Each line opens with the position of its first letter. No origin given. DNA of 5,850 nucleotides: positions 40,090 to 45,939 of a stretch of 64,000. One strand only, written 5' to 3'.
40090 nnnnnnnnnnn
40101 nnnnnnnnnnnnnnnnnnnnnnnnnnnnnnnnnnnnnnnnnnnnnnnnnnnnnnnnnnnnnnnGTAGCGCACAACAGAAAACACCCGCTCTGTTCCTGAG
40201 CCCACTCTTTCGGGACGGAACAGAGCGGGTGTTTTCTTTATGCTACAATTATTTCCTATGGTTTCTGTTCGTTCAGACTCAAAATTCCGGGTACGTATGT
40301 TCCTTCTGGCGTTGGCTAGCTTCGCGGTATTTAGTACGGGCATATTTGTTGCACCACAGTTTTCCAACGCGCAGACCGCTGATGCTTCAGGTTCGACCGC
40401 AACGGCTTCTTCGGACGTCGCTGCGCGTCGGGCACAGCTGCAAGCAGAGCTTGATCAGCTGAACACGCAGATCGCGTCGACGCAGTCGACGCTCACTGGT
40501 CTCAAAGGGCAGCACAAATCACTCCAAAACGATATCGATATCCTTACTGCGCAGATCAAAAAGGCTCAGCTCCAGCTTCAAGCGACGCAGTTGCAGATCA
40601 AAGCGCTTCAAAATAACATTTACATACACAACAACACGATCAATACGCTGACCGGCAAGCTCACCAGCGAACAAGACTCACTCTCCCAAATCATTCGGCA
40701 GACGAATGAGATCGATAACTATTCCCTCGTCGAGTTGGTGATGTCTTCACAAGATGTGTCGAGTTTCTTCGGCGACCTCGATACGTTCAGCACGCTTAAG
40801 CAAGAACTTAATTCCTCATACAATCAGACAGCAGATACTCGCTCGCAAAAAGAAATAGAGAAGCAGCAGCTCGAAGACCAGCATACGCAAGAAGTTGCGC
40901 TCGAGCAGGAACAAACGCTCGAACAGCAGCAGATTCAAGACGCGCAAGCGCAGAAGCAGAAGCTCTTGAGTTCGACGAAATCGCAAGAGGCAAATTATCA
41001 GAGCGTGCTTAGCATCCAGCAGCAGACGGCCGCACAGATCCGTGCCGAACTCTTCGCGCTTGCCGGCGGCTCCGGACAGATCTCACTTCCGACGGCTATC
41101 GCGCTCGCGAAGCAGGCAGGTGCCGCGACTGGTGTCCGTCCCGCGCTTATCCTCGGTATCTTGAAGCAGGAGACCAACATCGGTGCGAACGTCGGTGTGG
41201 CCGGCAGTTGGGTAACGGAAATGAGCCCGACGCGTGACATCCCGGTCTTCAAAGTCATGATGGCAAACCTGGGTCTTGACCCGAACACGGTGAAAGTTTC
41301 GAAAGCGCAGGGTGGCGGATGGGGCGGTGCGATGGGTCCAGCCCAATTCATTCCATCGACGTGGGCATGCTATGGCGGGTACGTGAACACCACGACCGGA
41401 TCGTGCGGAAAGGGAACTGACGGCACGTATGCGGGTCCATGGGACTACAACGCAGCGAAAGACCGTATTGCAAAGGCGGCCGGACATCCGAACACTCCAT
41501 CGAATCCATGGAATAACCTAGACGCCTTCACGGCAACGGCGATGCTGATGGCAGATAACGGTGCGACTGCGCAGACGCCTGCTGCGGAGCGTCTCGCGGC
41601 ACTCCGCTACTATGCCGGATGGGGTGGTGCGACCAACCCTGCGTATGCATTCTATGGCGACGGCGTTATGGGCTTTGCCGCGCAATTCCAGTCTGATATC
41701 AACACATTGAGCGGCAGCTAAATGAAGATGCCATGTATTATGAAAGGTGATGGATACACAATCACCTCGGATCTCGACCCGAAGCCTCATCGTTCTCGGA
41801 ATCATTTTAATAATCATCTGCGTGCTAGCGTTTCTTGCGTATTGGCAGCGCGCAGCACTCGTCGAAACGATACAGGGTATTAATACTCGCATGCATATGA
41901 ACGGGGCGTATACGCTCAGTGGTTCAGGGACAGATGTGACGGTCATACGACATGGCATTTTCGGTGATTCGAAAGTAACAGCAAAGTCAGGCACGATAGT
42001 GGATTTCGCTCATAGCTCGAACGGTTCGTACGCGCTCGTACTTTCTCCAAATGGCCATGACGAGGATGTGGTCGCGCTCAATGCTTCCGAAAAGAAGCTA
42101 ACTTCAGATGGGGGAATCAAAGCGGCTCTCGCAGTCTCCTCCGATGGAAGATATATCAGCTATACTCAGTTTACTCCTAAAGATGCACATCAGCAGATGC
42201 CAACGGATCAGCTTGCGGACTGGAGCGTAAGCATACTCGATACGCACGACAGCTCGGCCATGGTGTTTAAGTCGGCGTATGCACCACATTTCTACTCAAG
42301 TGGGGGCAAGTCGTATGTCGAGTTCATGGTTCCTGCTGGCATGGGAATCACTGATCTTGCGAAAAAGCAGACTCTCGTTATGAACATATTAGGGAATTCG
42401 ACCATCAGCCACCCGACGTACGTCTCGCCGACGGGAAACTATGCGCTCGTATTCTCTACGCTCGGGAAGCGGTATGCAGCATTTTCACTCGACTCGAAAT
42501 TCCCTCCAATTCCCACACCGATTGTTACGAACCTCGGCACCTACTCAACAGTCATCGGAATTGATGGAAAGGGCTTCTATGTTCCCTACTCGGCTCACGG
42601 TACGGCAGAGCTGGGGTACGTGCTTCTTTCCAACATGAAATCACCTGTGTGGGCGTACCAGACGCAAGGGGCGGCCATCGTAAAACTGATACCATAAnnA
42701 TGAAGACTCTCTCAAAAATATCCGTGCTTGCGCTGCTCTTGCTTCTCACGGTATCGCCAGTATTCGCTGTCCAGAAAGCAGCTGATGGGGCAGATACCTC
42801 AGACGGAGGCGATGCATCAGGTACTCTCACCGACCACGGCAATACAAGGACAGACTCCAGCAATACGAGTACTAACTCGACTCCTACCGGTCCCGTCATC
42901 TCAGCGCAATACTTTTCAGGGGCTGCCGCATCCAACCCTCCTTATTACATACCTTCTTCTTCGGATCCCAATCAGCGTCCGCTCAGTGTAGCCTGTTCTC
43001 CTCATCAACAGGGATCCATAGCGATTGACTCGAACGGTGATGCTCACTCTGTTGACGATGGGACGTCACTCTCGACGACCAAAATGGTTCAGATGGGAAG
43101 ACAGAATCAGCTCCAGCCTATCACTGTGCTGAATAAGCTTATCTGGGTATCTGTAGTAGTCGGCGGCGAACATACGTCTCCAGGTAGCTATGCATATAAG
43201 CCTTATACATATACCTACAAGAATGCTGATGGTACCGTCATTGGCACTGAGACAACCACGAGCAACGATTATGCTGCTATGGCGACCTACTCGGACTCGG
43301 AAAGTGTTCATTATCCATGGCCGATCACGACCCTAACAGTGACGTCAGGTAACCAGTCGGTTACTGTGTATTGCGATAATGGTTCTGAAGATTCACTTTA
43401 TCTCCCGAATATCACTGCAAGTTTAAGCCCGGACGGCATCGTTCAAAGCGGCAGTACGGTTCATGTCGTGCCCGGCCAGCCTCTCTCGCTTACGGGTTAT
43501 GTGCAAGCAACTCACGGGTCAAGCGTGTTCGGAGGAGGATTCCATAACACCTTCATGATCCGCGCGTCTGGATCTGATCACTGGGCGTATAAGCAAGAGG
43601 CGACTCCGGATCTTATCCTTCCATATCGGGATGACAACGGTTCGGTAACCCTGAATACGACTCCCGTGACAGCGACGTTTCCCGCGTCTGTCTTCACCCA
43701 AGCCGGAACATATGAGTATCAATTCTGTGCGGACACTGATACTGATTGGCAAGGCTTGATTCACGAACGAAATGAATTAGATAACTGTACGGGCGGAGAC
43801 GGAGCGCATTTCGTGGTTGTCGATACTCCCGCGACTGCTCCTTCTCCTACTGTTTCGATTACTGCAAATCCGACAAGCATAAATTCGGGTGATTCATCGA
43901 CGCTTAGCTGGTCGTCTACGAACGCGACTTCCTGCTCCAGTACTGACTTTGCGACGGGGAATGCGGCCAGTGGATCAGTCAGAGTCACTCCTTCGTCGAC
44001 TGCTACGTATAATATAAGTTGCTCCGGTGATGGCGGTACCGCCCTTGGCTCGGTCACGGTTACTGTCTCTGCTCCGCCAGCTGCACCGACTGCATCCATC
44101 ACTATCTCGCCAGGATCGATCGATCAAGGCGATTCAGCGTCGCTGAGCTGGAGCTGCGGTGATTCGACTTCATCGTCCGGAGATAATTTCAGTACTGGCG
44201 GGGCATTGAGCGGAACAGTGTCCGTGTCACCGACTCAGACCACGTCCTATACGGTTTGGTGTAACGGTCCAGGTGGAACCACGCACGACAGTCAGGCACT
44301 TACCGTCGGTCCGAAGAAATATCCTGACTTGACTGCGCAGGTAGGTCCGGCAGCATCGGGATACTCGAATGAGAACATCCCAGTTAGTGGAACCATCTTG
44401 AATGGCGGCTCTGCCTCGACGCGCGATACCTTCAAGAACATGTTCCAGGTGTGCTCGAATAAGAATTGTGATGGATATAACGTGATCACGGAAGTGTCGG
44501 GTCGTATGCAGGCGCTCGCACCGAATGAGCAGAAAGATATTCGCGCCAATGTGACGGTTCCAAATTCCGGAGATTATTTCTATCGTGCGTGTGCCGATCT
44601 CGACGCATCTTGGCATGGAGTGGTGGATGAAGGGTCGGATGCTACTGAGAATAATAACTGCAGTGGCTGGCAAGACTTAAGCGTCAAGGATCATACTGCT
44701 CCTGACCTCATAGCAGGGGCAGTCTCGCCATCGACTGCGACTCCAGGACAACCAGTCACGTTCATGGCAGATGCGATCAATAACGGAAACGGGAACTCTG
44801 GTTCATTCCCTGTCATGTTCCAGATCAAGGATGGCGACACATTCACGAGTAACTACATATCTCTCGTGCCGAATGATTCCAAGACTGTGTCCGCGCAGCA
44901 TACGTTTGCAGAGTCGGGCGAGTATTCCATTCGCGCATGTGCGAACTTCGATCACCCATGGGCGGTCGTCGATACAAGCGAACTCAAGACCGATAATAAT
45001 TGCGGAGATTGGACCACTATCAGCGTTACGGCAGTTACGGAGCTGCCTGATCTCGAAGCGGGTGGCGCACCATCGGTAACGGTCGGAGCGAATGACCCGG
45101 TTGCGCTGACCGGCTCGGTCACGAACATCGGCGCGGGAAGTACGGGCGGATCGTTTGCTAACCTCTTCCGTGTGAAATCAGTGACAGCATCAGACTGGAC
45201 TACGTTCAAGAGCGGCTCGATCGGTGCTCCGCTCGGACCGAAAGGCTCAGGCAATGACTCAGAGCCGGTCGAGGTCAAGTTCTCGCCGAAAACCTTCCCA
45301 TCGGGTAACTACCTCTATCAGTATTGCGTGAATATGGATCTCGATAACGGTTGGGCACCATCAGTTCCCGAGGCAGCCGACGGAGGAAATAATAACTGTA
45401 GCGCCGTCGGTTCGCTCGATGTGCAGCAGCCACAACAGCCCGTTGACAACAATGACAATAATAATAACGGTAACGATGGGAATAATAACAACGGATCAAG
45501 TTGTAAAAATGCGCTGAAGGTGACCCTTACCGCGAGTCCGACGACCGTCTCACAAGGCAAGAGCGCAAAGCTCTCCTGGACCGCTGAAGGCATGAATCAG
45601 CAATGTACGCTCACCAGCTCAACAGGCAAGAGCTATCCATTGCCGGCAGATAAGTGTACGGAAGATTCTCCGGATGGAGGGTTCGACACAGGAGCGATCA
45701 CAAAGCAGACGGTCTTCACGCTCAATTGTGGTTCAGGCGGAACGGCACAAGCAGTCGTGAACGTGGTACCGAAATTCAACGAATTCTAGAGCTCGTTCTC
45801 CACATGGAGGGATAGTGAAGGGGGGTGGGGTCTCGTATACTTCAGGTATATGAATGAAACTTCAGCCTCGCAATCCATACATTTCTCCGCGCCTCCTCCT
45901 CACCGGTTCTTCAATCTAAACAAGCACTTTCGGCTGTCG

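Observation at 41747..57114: Three tandem paralogous two-gene cassettes: TM-anchored beta-propeller-like protein + giant secreted CARDB/Ig-repeat protein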

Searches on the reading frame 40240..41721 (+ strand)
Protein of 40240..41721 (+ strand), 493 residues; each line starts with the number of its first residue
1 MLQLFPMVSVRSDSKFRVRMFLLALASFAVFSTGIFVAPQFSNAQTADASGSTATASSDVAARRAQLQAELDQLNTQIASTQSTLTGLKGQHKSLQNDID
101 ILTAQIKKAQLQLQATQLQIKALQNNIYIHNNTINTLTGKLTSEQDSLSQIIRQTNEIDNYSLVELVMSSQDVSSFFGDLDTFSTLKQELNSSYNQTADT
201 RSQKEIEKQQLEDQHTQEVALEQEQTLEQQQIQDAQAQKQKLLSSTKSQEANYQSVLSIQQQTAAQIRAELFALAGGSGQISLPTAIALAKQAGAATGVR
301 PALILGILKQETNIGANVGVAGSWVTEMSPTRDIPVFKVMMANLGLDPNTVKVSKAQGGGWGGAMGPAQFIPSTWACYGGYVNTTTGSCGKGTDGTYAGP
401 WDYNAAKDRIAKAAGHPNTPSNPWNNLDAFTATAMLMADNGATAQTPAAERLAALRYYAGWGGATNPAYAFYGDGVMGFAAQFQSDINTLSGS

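Call 9: search_protein_families(library=pfam, proteins=[window:40240-41721:+], max_evalue=0.001)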
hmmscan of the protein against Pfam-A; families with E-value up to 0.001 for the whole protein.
window:40240-41721:+ (493 aa): 1 family
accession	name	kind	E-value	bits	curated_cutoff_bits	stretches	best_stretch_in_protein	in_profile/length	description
PF13406.11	SLT_2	-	0.00086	19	24.3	1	277-379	64-170/292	Transglycosylase SLT domain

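Call 78: search_protein_families(library=padloc, proteins=[window:40240-41721:+], max_evalue=0.01)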
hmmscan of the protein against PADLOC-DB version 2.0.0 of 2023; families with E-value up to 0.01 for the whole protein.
window:40240-41721:+ (493 aa): 1 family
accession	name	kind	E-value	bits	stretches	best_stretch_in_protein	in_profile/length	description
PDLC00551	JetC2|JetC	-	0.0061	12.4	1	61-252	733-924/1365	DUF3584 domain; MukB-like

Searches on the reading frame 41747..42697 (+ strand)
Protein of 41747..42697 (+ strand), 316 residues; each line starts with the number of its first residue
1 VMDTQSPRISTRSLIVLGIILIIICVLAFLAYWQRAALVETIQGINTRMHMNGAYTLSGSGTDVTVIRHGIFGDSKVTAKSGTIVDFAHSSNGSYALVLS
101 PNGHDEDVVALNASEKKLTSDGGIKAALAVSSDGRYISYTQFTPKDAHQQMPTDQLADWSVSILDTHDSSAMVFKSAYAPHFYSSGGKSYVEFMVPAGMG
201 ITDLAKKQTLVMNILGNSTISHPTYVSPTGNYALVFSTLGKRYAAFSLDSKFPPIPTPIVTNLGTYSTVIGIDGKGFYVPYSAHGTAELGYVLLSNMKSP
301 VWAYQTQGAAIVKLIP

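Call 5: search_protein_families(library=pfam, proteins=[window:41747-42697:+], max_evalue=0.1)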
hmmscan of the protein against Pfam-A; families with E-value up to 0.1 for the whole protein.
window:41747-42697:+ (316 aa): 2 families
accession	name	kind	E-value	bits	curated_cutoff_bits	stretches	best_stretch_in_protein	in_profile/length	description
PF03259.23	Robl_LC7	-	0.052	13.7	23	0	116-148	7-39/91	Roadblock/LC7 domain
PF06697.18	DUF1191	-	0.098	12.8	25.8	0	186-240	54-104/183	Protein of unknown function (DUF1191)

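Call 6: search_protein_families(library=ncbifam, proteins=[window:41747-42697:+], max_evalue=0.1)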
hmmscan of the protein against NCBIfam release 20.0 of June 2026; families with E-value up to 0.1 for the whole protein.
window:41747-42697:+ (316 aa): 4 families
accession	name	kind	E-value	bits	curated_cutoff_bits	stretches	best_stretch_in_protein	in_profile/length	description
TIGR00724.1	urea_amlyse_rel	domain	0.017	14.2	230.2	1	35-182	49-197/315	5-oxoprolinase/urea amidolyase family protein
NF052522.1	TafE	equivalog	0.028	14.2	155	1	52-173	17-131/176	TafE family fimbrial adapter protein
TIGR00118.1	acolac_lg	equivalog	0.033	12.6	538.35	1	170-220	391-440/557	biosynthetic-type acetolactate synthase large subunit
NF005228.0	PRK06725.1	equivalog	0.05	11.8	991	1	170-219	403-452/571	acetolactate synthase large subunit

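Call 13: find_homologous_proteins(query=A1, max_evalue=0.001)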
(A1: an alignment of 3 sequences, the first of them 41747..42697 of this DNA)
Query A1 (3 sequences) (316 aa, profile of the alignment): 5 proteins with E <= 0.001 among 8000 candidates.
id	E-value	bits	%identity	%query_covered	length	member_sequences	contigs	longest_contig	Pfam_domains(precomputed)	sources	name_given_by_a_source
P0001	1.3e-159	549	100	100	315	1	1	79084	-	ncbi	-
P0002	1.9e-159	548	36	90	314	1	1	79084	-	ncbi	-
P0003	3.5e-92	327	36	89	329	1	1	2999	-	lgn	-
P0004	6.7e-92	326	36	89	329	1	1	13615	-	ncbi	-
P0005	6.8e-63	231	35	98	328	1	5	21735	-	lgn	-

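Call 14: find_encoding_contigs(protein=P0004, flank=10000, max_places=4)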
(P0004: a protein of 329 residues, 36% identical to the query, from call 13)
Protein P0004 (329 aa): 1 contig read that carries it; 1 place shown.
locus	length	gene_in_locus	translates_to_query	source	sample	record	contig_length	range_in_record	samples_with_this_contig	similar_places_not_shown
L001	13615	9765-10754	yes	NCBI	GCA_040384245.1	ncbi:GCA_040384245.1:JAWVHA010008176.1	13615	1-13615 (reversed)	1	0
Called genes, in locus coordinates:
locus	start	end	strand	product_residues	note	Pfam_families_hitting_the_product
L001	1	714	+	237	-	?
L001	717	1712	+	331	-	PF02779:Transket_pyr, PF02780:Transketolase_C, PF22613:Transketolase_C_1 (weak)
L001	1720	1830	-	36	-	-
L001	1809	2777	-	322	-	-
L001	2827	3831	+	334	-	PF00274:Glycolytic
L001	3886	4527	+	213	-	PF01386:Ribosomal_L25p, PF14693:Ribosomal_TL5_C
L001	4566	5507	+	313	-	-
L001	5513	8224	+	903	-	PF07705:CARDB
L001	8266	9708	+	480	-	-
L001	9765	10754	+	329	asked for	-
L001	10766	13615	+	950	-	?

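Call 15: find_encoding_contigs(protein=P0005, flank=10000, max_places=6)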
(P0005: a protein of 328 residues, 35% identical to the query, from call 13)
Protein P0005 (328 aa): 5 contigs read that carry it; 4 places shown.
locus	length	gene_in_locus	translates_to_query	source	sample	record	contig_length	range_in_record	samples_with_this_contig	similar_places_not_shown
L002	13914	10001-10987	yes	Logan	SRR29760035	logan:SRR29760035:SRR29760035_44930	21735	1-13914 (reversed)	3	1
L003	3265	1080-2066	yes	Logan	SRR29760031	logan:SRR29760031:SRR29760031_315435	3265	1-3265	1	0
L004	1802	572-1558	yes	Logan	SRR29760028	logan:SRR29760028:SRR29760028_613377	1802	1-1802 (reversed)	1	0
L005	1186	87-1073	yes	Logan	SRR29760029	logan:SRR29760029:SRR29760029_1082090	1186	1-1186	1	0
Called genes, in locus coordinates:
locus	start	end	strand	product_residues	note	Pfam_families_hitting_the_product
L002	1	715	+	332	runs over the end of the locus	PF02779:Transket_pyr, PF02780:Transketolase_C, PF22613:Transketolase_C_1 (weak)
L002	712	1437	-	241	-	PF00923:TAL_FSA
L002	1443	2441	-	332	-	PF00294:PfkB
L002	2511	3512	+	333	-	PF00274:Glycolytic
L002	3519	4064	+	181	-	PF07963:N_methyl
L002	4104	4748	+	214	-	PF01386:Ribosomal_L25p, PF14693:Ribosomal_TL5_C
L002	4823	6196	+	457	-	PF13406:SLT_2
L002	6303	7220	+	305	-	-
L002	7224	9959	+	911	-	PF07705:CARDB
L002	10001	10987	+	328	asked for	-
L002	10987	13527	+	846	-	PF07705:CARDB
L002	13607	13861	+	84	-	PF01197:Ribosomal_L31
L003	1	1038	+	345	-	?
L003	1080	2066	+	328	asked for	-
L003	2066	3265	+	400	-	?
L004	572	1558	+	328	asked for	-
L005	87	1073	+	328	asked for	-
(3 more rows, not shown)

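Call 16: find_encoding_contigs(protein=P0001, flank=2000, max_places=2)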
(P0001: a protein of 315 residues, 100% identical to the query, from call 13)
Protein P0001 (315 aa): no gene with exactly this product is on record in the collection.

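Call 78: search_protein_families(library=padloc, proteins=[window:41747-42697:+], max_evalue=0.01)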
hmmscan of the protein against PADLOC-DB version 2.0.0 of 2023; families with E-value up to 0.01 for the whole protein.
window:41747-42697:+ (316 aa): 0 families

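Call 106: search_protein_families(library=phrogs, proteins=[window:41750-42697:+], max_evalue=0.001)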
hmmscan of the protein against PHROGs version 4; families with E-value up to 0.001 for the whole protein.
window:41750-42697:+ (315 aa): 0 families

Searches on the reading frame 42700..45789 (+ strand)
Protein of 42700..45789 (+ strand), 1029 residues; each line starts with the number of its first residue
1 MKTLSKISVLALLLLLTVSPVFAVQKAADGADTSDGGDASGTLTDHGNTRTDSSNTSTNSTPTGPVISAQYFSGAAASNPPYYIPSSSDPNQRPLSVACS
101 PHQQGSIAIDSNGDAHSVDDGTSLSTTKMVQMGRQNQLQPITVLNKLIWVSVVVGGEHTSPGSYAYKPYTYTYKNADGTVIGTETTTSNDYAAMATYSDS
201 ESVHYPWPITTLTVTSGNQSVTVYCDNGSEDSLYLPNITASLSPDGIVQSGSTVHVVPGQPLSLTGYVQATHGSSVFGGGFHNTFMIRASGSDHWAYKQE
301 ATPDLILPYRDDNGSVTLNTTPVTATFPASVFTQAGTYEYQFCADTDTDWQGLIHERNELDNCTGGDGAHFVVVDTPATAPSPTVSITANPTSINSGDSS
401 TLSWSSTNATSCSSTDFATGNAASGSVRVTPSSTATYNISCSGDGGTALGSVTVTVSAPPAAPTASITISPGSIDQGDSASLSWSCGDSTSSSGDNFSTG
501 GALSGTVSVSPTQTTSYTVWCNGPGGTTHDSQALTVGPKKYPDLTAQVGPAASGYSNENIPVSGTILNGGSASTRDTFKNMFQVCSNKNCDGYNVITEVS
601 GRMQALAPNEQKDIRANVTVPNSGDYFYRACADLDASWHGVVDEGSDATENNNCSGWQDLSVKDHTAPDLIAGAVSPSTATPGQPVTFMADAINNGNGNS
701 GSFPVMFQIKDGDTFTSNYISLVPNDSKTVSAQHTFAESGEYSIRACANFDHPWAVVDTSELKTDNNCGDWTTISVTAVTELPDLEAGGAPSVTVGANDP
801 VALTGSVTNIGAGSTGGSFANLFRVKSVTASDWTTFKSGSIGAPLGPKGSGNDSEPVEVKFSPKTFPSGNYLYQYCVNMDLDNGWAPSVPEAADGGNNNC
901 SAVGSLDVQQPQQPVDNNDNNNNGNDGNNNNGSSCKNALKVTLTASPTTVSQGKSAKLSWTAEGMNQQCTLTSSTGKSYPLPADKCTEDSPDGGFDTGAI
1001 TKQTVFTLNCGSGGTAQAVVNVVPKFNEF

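Call 5: search_protein_families(library=pfam, proteins=[window:42700-45789:+], max_evalue=0.1)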
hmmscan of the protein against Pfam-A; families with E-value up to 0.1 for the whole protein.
window:42700-45789:+ (1029 aa): 1 family
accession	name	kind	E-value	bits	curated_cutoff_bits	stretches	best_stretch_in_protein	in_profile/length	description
PF07705.17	CARDB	-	1.8e-14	54.2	22.7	2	668-749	2-84/101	CARDB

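Call 6: search_protein_families(library=ncbifam, proteins=[window:42700-45789:+], max_evalue=0.1)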
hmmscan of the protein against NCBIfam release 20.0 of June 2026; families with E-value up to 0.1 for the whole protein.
window:42700-45789:+ (1029 aa): 0 families

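Call 78: search_protein_families(library=padloc, proteins=[window:42700-45789:+], max_evalue=0.01)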
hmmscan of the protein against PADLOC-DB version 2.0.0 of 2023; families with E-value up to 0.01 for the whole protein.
window:42700-45789:+ (1029 aa): 0 families

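Call 106: search_protein_families(library=phrogs, proteins=[window:42700-45789:+], max_evalue=0.001)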
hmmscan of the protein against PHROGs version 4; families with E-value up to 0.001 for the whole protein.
window:42700-45789:+ (1029 aa): 1 family
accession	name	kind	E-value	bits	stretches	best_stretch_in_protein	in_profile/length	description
phrog_2155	-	head and packaging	1.4e-25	91.1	1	378-536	855-1016/1193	virion structural protein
